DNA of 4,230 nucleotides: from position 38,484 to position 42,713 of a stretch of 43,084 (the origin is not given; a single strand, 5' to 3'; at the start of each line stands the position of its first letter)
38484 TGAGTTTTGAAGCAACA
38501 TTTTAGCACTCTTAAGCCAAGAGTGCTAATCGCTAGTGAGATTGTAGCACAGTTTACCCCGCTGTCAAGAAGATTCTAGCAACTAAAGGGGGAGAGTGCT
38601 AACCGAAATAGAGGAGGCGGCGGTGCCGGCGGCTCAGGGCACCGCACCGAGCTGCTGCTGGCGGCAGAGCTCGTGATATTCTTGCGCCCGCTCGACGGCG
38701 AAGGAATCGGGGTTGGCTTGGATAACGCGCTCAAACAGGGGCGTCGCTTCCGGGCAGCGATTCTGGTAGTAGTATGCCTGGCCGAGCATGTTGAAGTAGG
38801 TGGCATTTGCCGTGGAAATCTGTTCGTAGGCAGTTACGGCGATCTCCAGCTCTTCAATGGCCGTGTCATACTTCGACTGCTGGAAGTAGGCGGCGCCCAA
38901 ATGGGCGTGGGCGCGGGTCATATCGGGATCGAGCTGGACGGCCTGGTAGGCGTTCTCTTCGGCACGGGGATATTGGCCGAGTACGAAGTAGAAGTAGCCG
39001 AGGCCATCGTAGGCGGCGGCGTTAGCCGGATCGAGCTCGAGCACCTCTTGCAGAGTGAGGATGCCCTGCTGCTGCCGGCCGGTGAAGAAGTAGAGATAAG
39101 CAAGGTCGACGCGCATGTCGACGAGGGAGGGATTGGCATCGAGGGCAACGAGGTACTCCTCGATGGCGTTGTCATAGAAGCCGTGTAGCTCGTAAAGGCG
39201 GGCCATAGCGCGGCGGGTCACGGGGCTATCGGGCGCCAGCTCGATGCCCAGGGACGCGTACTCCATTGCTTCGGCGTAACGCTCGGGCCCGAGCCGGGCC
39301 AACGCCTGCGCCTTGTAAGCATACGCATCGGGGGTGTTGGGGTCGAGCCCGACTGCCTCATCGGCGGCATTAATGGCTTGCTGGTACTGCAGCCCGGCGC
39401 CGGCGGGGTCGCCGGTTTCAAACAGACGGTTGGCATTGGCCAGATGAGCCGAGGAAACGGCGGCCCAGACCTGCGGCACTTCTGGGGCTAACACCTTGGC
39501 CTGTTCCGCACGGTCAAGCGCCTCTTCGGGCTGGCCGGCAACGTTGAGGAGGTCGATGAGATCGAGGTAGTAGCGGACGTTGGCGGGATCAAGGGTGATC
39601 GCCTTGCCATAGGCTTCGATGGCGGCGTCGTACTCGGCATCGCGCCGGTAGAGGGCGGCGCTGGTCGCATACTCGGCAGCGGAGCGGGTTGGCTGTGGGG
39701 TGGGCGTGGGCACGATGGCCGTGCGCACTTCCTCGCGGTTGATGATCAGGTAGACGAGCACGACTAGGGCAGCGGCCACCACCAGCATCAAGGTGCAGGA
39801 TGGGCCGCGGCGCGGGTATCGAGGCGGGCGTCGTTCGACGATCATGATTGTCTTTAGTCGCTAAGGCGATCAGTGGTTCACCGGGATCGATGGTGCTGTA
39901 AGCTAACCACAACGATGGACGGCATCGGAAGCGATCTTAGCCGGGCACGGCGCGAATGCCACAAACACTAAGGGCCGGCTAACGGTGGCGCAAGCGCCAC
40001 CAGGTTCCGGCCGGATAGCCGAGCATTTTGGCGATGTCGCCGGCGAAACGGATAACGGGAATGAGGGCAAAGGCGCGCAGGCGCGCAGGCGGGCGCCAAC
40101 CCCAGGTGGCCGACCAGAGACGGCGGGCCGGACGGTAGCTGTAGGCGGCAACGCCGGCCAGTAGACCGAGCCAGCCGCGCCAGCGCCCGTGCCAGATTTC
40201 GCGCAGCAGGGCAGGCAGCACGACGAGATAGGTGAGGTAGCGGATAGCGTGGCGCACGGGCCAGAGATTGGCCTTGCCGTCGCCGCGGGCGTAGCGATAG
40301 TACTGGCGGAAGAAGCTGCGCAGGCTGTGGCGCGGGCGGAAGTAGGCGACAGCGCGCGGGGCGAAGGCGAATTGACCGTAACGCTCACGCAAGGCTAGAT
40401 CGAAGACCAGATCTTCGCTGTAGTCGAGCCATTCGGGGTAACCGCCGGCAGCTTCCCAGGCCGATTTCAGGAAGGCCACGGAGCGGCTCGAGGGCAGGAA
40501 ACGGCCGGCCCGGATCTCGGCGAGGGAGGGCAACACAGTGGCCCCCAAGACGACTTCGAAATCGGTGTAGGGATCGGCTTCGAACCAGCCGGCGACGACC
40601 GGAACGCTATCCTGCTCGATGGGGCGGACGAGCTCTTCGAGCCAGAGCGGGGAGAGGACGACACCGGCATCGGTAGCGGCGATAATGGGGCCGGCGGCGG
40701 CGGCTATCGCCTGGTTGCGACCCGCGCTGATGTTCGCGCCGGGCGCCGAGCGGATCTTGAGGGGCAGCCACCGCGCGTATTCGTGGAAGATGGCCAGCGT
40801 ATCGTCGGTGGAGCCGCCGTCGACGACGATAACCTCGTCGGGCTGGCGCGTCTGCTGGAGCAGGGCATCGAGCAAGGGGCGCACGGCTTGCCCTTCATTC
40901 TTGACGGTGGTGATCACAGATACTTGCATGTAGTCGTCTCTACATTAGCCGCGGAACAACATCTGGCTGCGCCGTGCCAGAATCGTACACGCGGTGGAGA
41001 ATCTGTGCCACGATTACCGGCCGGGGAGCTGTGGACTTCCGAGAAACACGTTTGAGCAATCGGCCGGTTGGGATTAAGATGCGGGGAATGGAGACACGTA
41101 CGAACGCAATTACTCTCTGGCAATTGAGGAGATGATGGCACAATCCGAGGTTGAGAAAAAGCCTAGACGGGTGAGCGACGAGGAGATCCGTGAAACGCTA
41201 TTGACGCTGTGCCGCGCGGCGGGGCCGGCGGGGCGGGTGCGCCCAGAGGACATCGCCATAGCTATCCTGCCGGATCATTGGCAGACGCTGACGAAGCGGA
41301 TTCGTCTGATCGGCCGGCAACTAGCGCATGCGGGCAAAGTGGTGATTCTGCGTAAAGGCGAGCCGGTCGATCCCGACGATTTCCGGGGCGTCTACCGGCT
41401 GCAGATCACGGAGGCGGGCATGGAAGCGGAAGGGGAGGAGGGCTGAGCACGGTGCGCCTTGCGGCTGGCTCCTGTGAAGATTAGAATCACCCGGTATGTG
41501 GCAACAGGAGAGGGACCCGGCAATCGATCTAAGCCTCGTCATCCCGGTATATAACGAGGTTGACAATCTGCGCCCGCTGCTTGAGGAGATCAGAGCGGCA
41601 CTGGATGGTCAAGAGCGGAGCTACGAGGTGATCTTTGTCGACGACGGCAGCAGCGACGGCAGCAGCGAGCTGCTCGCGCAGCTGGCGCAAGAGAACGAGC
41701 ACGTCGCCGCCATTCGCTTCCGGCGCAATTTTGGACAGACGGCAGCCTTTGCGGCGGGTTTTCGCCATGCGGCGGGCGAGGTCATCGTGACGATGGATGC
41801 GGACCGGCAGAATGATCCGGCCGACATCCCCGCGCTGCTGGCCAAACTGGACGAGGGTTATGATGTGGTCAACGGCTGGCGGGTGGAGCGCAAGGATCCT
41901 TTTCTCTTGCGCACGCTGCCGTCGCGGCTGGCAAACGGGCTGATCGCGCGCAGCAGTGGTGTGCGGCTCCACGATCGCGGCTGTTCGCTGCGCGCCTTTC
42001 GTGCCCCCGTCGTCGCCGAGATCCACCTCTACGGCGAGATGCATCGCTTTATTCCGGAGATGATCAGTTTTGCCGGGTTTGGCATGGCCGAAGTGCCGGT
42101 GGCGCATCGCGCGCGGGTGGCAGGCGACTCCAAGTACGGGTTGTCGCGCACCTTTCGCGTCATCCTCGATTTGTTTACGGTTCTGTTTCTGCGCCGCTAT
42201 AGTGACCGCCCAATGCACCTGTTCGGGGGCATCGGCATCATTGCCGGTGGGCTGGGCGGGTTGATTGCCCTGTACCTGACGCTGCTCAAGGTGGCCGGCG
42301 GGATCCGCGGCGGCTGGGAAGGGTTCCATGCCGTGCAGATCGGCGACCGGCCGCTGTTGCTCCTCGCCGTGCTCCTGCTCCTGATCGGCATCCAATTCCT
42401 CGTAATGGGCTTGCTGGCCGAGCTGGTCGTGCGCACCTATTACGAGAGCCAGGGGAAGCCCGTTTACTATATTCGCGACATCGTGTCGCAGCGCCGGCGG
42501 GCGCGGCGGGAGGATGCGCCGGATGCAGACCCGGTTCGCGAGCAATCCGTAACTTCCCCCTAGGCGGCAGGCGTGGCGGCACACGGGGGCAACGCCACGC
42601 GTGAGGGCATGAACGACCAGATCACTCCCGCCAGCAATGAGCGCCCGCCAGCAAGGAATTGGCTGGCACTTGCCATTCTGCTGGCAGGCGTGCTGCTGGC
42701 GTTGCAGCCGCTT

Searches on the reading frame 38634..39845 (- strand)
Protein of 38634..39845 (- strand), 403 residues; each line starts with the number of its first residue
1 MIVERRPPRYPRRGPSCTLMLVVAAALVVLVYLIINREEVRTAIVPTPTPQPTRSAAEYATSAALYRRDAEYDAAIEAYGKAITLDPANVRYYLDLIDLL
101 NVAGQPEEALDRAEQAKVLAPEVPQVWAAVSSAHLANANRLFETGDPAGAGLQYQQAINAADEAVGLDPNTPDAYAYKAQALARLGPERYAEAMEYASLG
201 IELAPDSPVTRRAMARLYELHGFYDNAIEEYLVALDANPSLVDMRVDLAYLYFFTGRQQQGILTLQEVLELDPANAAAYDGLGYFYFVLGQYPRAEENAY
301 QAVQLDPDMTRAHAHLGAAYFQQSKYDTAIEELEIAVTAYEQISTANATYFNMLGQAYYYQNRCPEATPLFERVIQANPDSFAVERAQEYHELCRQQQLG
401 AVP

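Call 35: search_protein_families(library=pfam, proteins=[window:38634-39845:-], max_evalue=0.00001)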
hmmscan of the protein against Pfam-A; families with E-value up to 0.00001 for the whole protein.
window:38634-39845:- (403 aa): 16 families
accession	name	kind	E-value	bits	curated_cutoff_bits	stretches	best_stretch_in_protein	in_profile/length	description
PF13428.12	TPR_14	-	4.6e-23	79.8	23.5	0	58-99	3-44/44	Tetratricopeptide repeat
PF13432.12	TPR_16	-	1e-22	80.6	32.7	0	286-341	7-62/65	Tetratricopeptide repeat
PF07719.23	TPR_2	-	3.6e-22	77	27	0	349-380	2-33/34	Tetratricopeptide repeat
PF14559.12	TPR_19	-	5.8e-22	78.2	25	1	71-131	6-66/68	Tetratricopeptide repeat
PF13414.12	TPR_11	-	7.2e-22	77.2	26.8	0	71-96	9-34/42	TPR repeat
PF00515.34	TPR_1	-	9.6e-20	70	27.8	0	63-89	8-34/34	Tetratricopeptide repeat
PF13181.12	TPR_8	-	1.2e-18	66.1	25.7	0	63-89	8-34/34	Tetratricopeptide repeat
PF13431.12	TPR_17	-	3.9e-16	58.3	24.4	0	265-297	2-34/34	Tetratricopeptide repeat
PF13424.12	TPR_12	-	3.8e-15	56.3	30.1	1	312-377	5-74/77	Tetratricopeptide repeat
PF23914.1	TPR_CcmH_CycH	-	1.6e-11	44.7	42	0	216-297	58-142/158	Cytochrome c-type biogenesis protein H TPR domain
PF12895.13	ANAPC3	-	1.5e-08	35.2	27.2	0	271-334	18-80/82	Anaphase-promoting complex, cyclosome, subunit 3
PF13374.12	TPR_10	-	6.1e-08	32.9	27.5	0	348-376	2-30/42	Tetratricopeptide repeat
PF13371.12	TPR_9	-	1.3e-07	32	35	0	285-339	4-58/73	Tetratricopeptide repeat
PF24575.1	TPR_Slam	-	1.8e-07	32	35.2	0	206-254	45-93/104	Surface lipoprotein assembly modifier, N-terminal TPR repeats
PF13176.12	TPR_7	-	2e-06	27.8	27.9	0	63-89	6-34/36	Tetratricopeptide repeat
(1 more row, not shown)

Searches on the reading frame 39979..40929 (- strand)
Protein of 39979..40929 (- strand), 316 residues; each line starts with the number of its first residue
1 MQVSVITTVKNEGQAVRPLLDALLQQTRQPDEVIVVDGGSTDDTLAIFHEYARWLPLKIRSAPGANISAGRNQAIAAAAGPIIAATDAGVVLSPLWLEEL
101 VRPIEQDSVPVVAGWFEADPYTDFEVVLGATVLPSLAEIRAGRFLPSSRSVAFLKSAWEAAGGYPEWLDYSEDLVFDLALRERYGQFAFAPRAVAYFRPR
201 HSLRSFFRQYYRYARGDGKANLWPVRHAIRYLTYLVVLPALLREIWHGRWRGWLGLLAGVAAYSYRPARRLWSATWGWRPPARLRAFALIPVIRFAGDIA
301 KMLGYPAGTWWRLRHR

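Call 35: search_protein_families(library=pfam, proteins=[window:39979-40929:-], max_evalue=0.00001)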
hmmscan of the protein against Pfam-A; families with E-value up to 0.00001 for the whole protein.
window:39979-40929:- (316 aa): 2 families
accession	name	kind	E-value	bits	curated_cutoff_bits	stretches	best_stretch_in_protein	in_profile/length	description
PF00535.33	Glycos_transf_2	-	1.3e-23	84.2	23.3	1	4-125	1-124/168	Glycosyl transferase family 2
PF13641.12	Glyco_tranf_2_3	-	2.3e-09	38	27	1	4-214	4-228/230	Glycosyltransferase like family 2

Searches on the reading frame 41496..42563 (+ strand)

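Call 35: search_protein_families(library=pfam, proteins=[window:41496-42563:+], max_evalue=0.00001)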
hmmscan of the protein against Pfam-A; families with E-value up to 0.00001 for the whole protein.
window:41496-42563:+ (355 aa): 3 families
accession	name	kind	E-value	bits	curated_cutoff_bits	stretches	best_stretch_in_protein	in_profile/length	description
PF00535.33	Glycos_transf_2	-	9.4e-34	117.2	23.3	1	13-174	1-165/168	Glycosyl transferase family 2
PF10111.15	Glyco_tranf_2_2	-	3e-08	33.9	27.3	1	13-104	1-92/276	Glycosyltransferase like family 2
PF13641.12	Glyco_tranf_2_3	-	5.7e-06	27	27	1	12-126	3-120/230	Glycosyltransferase like family 2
